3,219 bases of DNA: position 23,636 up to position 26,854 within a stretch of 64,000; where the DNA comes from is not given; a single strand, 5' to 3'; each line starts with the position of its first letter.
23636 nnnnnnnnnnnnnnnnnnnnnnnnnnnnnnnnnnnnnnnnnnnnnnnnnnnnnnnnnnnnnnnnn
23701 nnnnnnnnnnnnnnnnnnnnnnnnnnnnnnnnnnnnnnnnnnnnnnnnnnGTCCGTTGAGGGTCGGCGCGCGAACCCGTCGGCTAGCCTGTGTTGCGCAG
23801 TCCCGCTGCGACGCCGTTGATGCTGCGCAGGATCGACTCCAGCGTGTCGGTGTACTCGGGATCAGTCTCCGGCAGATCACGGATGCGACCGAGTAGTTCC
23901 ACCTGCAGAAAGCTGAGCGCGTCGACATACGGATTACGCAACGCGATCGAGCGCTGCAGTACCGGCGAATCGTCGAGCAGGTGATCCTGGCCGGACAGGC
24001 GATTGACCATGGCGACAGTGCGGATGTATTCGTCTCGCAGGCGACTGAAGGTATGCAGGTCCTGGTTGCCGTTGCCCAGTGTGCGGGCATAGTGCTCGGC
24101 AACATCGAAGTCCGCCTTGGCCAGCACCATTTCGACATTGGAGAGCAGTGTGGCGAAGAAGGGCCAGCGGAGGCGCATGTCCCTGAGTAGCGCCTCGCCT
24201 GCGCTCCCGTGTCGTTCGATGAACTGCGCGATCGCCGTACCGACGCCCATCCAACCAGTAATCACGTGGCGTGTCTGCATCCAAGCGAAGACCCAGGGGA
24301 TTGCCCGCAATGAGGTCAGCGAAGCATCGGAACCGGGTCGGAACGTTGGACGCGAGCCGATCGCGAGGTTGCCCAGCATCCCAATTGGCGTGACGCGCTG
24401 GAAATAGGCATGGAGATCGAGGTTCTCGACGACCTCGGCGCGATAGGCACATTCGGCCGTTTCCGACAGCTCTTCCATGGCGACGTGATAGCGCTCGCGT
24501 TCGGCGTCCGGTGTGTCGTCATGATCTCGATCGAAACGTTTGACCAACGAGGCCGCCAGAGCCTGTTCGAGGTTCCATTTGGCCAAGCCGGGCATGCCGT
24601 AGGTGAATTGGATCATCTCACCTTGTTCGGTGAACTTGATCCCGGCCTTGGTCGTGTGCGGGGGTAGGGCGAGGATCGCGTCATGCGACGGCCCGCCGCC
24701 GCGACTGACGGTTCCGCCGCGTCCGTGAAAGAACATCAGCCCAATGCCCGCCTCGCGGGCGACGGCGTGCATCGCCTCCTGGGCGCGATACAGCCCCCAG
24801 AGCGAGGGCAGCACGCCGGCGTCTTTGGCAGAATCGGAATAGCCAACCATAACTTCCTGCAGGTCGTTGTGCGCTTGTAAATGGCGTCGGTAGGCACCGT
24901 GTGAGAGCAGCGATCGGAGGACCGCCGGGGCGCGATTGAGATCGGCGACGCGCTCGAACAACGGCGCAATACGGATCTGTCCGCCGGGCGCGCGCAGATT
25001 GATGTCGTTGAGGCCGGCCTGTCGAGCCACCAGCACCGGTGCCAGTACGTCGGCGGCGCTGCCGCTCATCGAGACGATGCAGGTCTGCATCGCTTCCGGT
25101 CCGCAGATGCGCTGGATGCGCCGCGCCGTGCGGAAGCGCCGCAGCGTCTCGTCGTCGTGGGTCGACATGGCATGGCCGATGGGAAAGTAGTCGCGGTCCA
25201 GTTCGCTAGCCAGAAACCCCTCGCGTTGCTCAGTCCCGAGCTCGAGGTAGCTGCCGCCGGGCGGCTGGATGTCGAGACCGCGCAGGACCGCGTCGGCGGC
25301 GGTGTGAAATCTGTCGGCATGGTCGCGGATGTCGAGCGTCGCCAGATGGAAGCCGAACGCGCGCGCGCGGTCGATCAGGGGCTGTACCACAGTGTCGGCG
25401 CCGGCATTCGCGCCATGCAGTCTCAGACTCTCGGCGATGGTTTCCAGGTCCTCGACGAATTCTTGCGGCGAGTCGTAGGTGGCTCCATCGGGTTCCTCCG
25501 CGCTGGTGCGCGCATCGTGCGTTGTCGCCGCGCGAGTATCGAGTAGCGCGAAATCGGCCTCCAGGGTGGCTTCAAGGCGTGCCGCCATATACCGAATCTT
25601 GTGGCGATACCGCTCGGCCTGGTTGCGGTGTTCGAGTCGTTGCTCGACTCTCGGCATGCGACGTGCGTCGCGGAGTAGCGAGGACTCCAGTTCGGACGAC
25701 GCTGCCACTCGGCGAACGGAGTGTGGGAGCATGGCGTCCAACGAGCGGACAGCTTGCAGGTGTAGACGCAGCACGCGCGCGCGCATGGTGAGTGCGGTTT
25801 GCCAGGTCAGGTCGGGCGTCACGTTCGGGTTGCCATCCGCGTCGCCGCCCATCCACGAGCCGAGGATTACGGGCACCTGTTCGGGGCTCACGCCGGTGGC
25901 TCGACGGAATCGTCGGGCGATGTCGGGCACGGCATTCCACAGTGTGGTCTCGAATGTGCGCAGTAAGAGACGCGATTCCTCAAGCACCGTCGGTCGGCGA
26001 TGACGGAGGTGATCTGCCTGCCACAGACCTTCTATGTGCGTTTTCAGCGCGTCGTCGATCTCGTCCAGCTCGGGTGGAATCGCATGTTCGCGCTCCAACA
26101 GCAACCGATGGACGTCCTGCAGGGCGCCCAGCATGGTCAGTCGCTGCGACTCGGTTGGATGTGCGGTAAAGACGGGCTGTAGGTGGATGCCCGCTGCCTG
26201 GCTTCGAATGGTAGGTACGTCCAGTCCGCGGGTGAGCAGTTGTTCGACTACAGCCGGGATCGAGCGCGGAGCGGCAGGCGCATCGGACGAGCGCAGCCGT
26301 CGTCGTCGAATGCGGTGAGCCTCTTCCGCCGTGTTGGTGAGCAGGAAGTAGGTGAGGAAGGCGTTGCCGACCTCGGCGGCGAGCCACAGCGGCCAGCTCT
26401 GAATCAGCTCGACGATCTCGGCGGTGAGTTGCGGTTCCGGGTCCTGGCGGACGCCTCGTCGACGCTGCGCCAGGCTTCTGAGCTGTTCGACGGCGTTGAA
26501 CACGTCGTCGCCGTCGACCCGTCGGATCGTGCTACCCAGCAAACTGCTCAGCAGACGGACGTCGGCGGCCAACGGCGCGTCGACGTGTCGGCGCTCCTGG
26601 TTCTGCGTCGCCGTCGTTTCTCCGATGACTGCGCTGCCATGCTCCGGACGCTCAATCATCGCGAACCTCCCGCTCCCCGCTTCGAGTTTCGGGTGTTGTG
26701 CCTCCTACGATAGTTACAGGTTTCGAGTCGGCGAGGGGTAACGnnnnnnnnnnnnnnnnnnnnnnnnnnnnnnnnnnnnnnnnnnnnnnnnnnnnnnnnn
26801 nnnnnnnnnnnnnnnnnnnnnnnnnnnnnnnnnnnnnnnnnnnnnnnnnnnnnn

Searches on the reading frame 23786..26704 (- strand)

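Call 27: search_protein_families(library=pfam, proteins=[window:23786-26704:-], max_evalue=0.0001)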
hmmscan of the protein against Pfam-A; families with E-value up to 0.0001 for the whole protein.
window:23786-26704:- (973 aa): 1 family
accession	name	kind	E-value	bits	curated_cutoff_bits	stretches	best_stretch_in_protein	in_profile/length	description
PF00311.23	PEPcase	-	1.1e-269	897.7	22.4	1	45-973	1-919/919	Phosphoenolpyruvate carboxylase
